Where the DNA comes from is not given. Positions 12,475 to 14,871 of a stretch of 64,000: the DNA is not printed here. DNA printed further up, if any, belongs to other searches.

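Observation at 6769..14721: Three-gene operon: Type III-like Res, long Mod, and a coupled SF1 helicase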

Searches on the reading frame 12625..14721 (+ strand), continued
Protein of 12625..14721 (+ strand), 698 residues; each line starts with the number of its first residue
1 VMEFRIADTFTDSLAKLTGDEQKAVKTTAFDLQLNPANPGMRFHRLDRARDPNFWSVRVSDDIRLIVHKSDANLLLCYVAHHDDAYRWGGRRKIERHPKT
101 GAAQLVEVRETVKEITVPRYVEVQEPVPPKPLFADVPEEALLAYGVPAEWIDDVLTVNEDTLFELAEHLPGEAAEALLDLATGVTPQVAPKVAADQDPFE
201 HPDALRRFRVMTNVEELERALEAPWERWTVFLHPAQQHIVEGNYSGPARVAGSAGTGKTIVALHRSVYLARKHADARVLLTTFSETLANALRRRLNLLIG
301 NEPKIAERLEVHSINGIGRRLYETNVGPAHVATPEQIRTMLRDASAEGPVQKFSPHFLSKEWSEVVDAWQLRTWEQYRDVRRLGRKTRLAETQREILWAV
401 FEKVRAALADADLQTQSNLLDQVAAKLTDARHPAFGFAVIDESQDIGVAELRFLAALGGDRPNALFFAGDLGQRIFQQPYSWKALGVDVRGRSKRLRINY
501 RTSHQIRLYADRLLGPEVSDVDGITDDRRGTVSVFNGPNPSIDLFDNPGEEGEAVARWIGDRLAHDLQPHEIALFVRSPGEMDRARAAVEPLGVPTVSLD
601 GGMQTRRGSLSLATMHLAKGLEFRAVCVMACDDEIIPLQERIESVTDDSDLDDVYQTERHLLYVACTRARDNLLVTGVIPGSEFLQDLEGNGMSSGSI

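Call 24: search_protein_families(library=pfam, proteins=[L009:988-4209:+, L011:6479-7909:+, L011:7906-9996:+, L013:7293-9287:+, L017:3554-5512:+, L062:6909-9941:+, L075:1509-3668:+, L059:7979-9913:+, L041:8206-10020:+, L028:8433-10001:+], max_evalue=0.001)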
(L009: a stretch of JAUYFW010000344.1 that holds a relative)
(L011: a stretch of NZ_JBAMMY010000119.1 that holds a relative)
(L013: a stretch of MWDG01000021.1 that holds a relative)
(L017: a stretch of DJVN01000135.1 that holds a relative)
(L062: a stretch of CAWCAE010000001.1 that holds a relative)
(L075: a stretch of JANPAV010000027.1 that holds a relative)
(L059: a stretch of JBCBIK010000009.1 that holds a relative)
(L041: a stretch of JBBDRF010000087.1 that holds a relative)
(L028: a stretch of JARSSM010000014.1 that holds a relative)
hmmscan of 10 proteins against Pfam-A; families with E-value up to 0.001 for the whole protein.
L009:988-4209:+ (1073 aa): 5 families
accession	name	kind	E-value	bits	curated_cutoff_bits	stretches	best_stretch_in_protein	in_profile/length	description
PF07669.17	Eco57I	-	1.9e-11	44.8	25.3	1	402-550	2-168/171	Eco57I restriction-modification methylase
PF02384.22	N6_Mtase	-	1.8e-08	34.5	20.4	1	308-421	6-98/311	N-6 DNA Methylase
PF20473.4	MmeI_Mtase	-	3.3e-08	33.5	27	1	355-500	22-156/259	MmeI, DNA-methyltransferase domain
PF05175.20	MTS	-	0.00021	21.4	23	1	474-516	93-137/170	Methyltransferase small domain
PF01170.24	UPF0020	-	0.00025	21.2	22.3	0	472-539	112-184/197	RMKL-like, methyltransferase domain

L011:6479-7909:+ (476 aa): 1 family
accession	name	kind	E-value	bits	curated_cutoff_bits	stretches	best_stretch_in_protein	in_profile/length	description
PF13289.12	SIR2_2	-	3.5e-06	27.6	24.5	1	221-397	2-124/141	SIR2-like domain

L011:7906-9996:+ (696 aa): 2 families
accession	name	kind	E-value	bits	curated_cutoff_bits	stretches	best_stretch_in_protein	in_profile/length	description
PF01935.23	DUF87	-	2.4e-24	87.1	23.2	1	153-357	2-146/220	Helicase HerA, central domain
PF10412.15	TrwB_AAD_bind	-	0.00074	18.9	20.5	0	173-231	14-61/387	Type IV secretion-system coupling protein DNA-binding domain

L013:7293-9287:+ (664 aa): 0 families

L017:3554-5512:+ (652 aa): 1 family
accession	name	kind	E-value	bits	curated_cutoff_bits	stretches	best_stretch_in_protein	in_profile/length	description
PF00078.32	RVT_1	-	0.0001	22.5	29.6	1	184-315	59-163/205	Reverse transcriptase (RNA-dependent DNA polymerase)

L062:6909-9941:+ (1010 aa): 5 families
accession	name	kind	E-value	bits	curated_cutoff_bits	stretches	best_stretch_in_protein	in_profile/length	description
PF05729.18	NACHT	-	5.1e-10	39.9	26.7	1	389-548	2-161/167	NACHT domain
PF01637.24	ATPase_2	-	2.7e-07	31.1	33.2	1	373-533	8-172/225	ATPase domain predominantly from Archaea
PF00931.28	NB-ARC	-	4e-07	30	23.5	1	375-597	7-214/248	NB-ARC domain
PF24883.2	NPHP3_N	-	3.8e-05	24.4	24.8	1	388-517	23-164/164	Nephrocystin 3, N-terminal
PF13401.12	AAA_22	-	9e-05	23.2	27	0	389-494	7-98/130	AAA domain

L075:1509-3668:+ (719 aa): 2 families
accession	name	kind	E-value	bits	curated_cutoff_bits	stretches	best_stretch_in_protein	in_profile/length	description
PF13538.12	UvrD_C_2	-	4.9e-08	33.2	27.4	1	580-628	5-51/52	UvrD-like helicase C-terminal domain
PF00580.27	UvrD-helicase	-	2.8e-06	27.7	23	0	196-279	4-86/271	UvrD/REP helicase N-terminal domain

L059:7979-9913:+ (644 aa): 4 families
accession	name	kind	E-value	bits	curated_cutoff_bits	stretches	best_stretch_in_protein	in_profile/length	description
PF00580.27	UvrD-helicase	-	6e-11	43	23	1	231-332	2-104/271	UvrD/REP helicase N-terminal domain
PF13245.12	AAA_19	-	3.7e-08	34.1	25.1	1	240-410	7-131/134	AAA domain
PF08378.17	NERD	-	1.9e-05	25.6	22.1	1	20-122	3-96/111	Nuclease-related domain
PF13604.12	AAA_30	-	0.00072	19.8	27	0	230-279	2-53/191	AAA domain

L041:8206-10020:+ (604 aa): 2 families
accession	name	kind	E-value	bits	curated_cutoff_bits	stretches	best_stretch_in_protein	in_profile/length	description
PF13589.12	HATPase_c_3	-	1e-24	87.6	25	1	22-138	2-111/137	Histidine kinase-, DNA gyrase B-, and HSP90-like ATPase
PF02518.31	HATPase_c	-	0.00013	22.8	26.4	1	25-121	7-97/111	Histidine kinase-, DNA gyrase B-, and HSP90-like ATPase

L028:8433-10001:+ (522 aa): 1 family
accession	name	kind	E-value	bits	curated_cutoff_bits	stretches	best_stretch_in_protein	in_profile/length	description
PF04326.19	SLFN_AlbA_2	-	4.1e-16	60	25.3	1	112-237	1-117/118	Schlafen, AlbA_2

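Call 60: search_dna_similar(query=window:12628-14718:+, collection=plasmids, mode=protein, max_rows=40, max_evalue=1e-10)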
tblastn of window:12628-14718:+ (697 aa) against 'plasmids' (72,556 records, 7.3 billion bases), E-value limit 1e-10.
Records with a match: 71; places in all: 72; records where one place covers at least 80% of the query: 46.
Best place of each record, by identity: <60% 71.
By first word of the organism name: Escherichia 15; Streptomyces 5; Pseudomonas 4; Bacillus 4; Thermus 3; Pseudanabaena 3; Ralstonia 3; Vibrio 3; Gemmobacter 2; Shinella 2; and 22 more.
By predicted mobility (MOB-suite, as given by PLSDB): non-mobilizable 34; mobilizable 19; conjugative 18.
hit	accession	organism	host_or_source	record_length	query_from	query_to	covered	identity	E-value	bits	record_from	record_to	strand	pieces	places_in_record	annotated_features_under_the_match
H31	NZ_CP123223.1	Pseudomonas amygdali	Aesculus hippocastanum,cell culture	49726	1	694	100%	58.2%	0e+0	786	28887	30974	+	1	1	UvrD-helicase domain-containing protein | site-specific DNA-methyltransferase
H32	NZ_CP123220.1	Pseudomonas amygdali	Aesculus hippocastanum,cell culture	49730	1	694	100%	58.2%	0e+0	786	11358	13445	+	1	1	UvrD-helicase domain-containing protein | site-specific DNA-methyltransferase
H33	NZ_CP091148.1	Pseudomonas avellanae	hazelnut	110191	1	687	99%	58.1%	0e+0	765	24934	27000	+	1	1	3'-5' exonuclease | site-specific DNA-methyltransferase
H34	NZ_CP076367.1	Gemmobacter fulvus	cell culture,Anabaena culture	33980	1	687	99%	57.7%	0e+0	774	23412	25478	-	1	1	3'-5' exonuclease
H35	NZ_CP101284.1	Phenylobacterium sp. LH3H17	-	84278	1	687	99%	52.1%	0e+0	668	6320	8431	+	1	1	3'-5' exonuclease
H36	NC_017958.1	Tistrella mobilis KA081020-065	-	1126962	1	689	99%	49.5%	0e+0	624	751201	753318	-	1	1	record has no annotation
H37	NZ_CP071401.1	Rhizobium leguminosarum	lentil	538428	1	687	99%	49.4%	0e+0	647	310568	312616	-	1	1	3'-5' exonuclease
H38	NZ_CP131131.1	Shinella zoogloeoides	isolate,Activated charcoal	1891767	5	687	98%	49.4%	0e+0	654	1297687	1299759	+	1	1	none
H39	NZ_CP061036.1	Sphingomonas aliaeris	whole organism,Pork steak,pork steak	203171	1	687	99%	48.7%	0e+0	635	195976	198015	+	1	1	UvrD-helicase domain-containing protein | hypothetical protein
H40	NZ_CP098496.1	Qipengyuania citrea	whole organism,South China Sea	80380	1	690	99%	47.4%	0e+0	605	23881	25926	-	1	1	3'-5' exonuclease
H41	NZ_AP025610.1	Thermus thermophilus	-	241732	5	688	98%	38.7%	7e-125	417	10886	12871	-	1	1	3'-5' exonuclease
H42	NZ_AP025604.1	Thermus thermophilus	-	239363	5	674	96%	39.1%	2e-124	416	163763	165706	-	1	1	3'-5' exonuclease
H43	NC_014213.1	Allomeiothermus silvanus DSM 9946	hot spring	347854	1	687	99%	37.9%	2e-124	415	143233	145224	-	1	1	3'-5' exonuclease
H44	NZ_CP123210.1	Pseudomonas amygdali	Aesculus hippocastanum,cell culture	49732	232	694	66%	54.9%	1e-152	497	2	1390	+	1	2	none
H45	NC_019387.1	Thermus oshimai JL-2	-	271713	5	674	96%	37.0%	5e-117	394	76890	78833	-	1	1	3'-5' exonuclease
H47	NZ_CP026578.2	Escherichia coli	Homo sapiens,Culture,Rectal swab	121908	5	676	96%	33.4%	3e-89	313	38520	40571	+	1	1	ATP-dependent helicase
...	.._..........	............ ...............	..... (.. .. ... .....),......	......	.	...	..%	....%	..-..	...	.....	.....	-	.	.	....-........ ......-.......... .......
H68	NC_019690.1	Pseudanabaena sp. PCC 7367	-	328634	5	675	96%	30.6%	3e-85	301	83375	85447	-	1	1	UvrD-helicase domain-containing protein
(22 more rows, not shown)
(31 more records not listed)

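Call 62: get_annotated_region(hit=H47, flank=12000)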
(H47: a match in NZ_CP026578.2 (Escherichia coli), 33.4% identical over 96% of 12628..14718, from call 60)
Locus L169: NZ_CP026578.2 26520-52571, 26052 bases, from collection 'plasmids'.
description: Escherichia coli strain WCHEC005237 plasmid pQnrS1_005237, complete sequence
organism: Escherichia coli (NCBI taxid 562)
taxonomy: Bacteria; Pseudomonadota; Gammaproteobacteria; Enterobacterales; Enterobacteriaceae; Escherichia; Escherichia coli
host: -; source: Homo sapiens,Culture,Rectal swab; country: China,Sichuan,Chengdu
typing (MOB-suite, as given by PLSDB): conjugative; replicon IncFIB,rep_cluster_1804; relaxase MOBC; mating-pair formation MPF_T
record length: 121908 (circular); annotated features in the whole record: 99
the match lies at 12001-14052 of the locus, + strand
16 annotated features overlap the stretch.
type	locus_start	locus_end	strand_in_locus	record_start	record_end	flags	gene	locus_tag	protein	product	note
CDS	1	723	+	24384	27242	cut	-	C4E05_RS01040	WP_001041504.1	SNF2-related protein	-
CDS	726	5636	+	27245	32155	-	-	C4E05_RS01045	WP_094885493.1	class I SAM-dependent DNA methyltransferase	-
CDS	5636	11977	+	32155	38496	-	-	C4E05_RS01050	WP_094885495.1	DEAD/DEAH box helicase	-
CDS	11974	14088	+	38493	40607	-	-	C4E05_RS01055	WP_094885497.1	ATP-dependent helicase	-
CDS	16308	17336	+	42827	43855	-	-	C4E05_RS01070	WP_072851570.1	tyrosine-type recombinase/integrase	GO:0015074 - DNA integration [Evidence IEA]; GO:0006310 - DNA recombination [Evidence IEA]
CDS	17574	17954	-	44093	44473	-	-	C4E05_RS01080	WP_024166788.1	type II toxin-antitoxin system death-on-curing family toxin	-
CDS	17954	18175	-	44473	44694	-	-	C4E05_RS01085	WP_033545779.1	type II toxin-antitoxin system prevent-host-death family antitoxin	GO:0008219 - cell death [Evidence IEA]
CDS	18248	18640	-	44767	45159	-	-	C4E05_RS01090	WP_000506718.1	S24 family peptidase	-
CDS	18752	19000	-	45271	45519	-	-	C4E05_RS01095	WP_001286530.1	DNA polymerase III subunit theta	-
CDS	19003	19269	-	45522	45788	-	-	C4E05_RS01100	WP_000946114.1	hypothetical protein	-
CDS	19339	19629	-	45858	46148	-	-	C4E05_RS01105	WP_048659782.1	hypothetical protein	-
CDS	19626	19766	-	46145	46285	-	-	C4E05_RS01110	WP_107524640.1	DUF4752 family protein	-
CDS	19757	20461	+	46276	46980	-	-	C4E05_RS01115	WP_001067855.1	IS6-like element IS26 family transposase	GO:0006313 - DNA transposition [Evidence IEA]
CDS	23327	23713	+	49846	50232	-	stbA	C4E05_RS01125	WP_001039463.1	plasmid stabilization protein StbA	-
CDS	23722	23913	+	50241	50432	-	-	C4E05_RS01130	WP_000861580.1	hypothetical protein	-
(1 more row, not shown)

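Call 63: get_annotated_region(hit=H41, flank=12000)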
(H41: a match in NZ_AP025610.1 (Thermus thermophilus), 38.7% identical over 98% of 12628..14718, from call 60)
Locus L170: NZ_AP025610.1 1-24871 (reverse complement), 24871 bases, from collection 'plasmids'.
description: Thermus thermophilus strain SNM3-3 plasmid pTthSNM3-3b, complete sequence
organism: Thermus thermophilus (NCBI taxid 274)
taxonomy: Bacteria; Deinococcota; Deinococci; Thermales; Thermaceae; Thermus; Thermus thermophilus
host: -; source: -; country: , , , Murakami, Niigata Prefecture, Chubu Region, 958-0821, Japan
typing (MOB-suite, as given by PLSDB): non-mobilizable; replicon rep_cluster_1121
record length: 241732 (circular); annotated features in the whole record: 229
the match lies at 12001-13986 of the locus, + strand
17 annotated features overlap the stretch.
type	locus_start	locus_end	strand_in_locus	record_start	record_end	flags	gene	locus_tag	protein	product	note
CDS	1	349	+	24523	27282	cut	-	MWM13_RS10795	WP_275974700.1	helicase-related protein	-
CDS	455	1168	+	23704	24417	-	-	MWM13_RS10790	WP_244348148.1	NYN domain-containing protein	-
CDS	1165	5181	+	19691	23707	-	-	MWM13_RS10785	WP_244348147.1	N-6 DNA methylase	GO:0006306 - DNA methylation [Evidence IEA]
CDS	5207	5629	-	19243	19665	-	-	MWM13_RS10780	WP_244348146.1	hypothetical protein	-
CDS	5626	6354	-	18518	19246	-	-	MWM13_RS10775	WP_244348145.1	hypothetical protein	-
CDS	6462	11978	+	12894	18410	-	-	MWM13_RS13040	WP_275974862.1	DEAD/DEAH box helicase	-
CDS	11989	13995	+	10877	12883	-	-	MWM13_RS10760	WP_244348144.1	3'-5' exonuclease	-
CDS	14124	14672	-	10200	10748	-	-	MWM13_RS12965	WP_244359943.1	IS630 family transposase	-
CDS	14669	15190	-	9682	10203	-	-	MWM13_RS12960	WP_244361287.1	IS630 family transposase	-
CDS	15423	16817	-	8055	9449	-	csm6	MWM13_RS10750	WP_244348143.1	type III-A CRISPR-associated protein Csm6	-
CDS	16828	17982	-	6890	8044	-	csm5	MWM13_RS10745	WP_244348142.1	type III-A CRISPR-associated RAMP protein Csm5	GO:0043571 - maintenance of CRISPR repeat elements [Evidence IEA]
CDS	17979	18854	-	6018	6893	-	-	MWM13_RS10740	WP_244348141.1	RAMP superfamily CRISPR-associated protein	-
CDS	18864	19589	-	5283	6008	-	csm3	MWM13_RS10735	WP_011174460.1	type III-A CRISPR-associated RAMP protein Csm3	GO:0043571 - maintenance of CRISPR repeat elements [Evidence IEA]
CDS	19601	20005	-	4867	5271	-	csm2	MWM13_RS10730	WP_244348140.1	type III-A CRISPR-associated protein Csm2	GO:0043571 - maintenance of CRISPR repeat elements [Evidence IEA]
CDS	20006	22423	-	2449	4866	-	cas10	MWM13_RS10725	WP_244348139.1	type III-A CRISPR-associated protein Cas10/Csm1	GO:0043571 - maintenance of CRISPR repeat elements [Evidence IEA]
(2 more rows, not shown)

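Call 64: get_annotated_region(hit=H68, flank=12000)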
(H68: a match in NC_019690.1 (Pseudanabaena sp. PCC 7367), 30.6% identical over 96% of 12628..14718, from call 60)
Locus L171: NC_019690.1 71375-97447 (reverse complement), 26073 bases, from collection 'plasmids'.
description: Pseudanabaena sp. PCC 7367 plasmid pPSE7367.01, complete sequence
organism: Pseudanabaena sp. PCC 7367 (NCBI taxid 82654)
taxonomy: Bacteria; Cyanobacteriota; Cyanophyceae; Pseudanabaenales; Pseudanabaenaceae; Pseudanabaena; Pseudanabaena sp. PCC 7367
host: -; source: -; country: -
typing (MOB-suite, as given by PLSDB): conjugative; replicon rep_cluster_1271; relaxase MOBQ; mating-pair formation MPF_T
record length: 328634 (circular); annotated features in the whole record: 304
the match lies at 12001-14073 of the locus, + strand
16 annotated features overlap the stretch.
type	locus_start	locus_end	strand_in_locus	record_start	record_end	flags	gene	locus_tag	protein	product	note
CDS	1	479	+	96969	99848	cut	-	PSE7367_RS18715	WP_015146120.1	DEAD/DEAH box helicase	-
CDS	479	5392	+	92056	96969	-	-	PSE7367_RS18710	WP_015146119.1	SAM-dependent DNA methyltransferase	-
CDS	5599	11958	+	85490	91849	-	-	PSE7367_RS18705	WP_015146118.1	DEAD/DEAH box helicase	-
CDS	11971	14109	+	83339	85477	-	-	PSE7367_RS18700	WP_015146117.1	UvrD-helicase domain-containing protein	-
CDS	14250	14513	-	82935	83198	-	-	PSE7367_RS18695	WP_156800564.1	hypothetical protein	-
CDS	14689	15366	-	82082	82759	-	istB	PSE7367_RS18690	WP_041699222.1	IS21-like element helper ATPase IstB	-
CDS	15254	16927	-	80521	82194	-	istA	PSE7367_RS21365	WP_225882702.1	IS21 family transposase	-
CDS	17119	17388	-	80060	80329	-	-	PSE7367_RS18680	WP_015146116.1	HigA family addiction module antitoxin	-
CDS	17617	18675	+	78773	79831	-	-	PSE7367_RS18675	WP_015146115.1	PDDEXK nuclease domain-containing protein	-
CDS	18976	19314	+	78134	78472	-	-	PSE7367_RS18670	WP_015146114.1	type II toxin-antitoxin system RelE/ParE family toxin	-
CDS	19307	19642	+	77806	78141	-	-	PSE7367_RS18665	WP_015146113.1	addiction module antidote protein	-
CDS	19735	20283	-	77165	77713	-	-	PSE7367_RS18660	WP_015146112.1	recombinase family protein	GO:0006310 - DNA recombination [Evidence IEA]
CDS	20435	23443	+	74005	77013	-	-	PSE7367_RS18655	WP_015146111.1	Tn3 family transposase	-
CDS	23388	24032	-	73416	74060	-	-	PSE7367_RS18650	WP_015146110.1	PilZ domain-containing protein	-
CDS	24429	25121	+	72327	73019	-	-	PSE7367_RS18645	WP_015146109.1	Uma2 family endonuclease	-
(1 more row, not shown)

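Call 65: get_annotated_region(hit=H65, flank=12000)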
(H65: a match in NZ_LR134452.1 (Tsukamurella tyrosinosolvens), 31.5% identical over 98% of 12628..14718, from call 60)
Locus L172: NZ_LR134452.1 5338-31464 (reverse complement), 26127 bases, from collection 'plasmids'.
description: Tsukamurella tyrosinosolvens strain NCTC13231 plasmid 10, complete sequence
organism: Tsukamurella tyrosinosolvens (NCBI taxid 57704)
taxonomy: Bacteria; Actinomycetota; Actinomycetes; Mycobacteriales; Tsukamurellaceae; Tsukamurella; Tsukamurella tyrosinosolvens
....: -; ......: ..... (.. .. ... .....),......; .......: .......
typing (MOB-suite, as given by PLSDB): non-mobilizable
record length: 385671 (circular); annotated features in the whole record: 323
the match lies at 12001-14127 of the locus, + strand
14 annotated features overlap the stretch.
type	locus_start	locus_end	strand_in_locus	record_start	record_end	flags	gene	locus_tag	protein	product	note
CDS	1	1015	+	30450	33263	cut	-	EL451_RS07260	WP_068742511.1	DEAD/DEAH box helicase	-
CDS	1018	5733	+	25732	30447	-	-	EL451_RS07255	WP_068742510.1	restriction endonuclease subunit M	-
CDS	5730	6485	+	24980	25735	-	-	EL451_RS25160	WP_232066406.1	DEAD/DEAH box helicase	-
CDS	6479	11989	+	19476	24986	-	-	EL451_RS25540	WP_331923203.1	Zn-binding domain-containing protein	-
CDS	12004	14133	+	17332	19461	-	-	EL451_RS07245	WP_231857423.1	UvrD-helicase domain-containing protein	-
CDS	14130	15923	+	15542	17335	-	-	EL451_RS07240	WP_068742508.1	UvrD-helicase domain-containing protein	-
CDS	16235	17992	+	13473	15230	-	istA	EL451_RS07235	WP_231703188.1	IS21 family transposase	-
CDS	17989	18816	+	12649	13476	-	istB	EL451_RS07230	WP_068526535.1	IS21-like element helper ATPase IstB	-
CDS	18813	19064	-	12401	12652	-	-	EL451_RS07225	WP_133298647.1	hypothetical protein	-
CDS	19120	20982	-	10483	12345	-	-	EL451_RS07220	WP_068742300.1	DUF262 domain-containing protein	-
CDS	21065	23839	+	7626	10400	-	-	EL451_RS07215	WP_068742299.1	DEAD/DEAH box helicase family protein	-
CDS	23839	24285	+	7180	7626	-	-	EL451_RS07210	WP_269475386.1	very short patch repair endonuclease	-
CDS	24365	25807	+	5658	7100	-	gndA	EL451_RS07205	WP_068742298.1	NADP-dependent phosphogluconate dehydrogenase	GO:0006098 - pentose-phosphate shunt [Evidence IEA]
CDS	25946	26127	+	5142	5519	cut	-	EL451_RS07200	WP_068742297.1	hypothetical protein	-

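Call 70: list_cluster_members(proteins=[window:12628-14718:+, window:6769-9801:+, window:9827-12625:+])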
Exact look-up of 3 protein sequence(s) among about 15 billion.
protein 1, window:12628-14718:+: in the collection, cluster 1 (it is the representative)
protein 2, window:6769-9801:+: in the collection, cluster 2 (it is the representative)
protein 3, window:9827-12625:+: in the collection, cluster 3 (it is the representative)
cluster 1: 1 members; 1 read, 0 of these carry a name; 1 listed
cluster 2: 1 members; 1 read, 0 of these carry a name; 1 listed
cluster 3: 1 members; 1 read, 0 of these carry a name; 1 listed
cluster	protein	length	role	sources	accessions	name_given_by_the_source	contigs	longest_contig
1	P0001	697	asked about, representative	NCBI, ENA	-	-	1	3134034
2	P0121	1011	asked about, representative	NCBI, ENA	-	-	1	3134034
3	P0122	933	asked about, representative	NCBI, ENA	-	-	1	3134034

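Call 71: find_encoding_contigs(protein=P0001, flank=10000, max_places=2)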
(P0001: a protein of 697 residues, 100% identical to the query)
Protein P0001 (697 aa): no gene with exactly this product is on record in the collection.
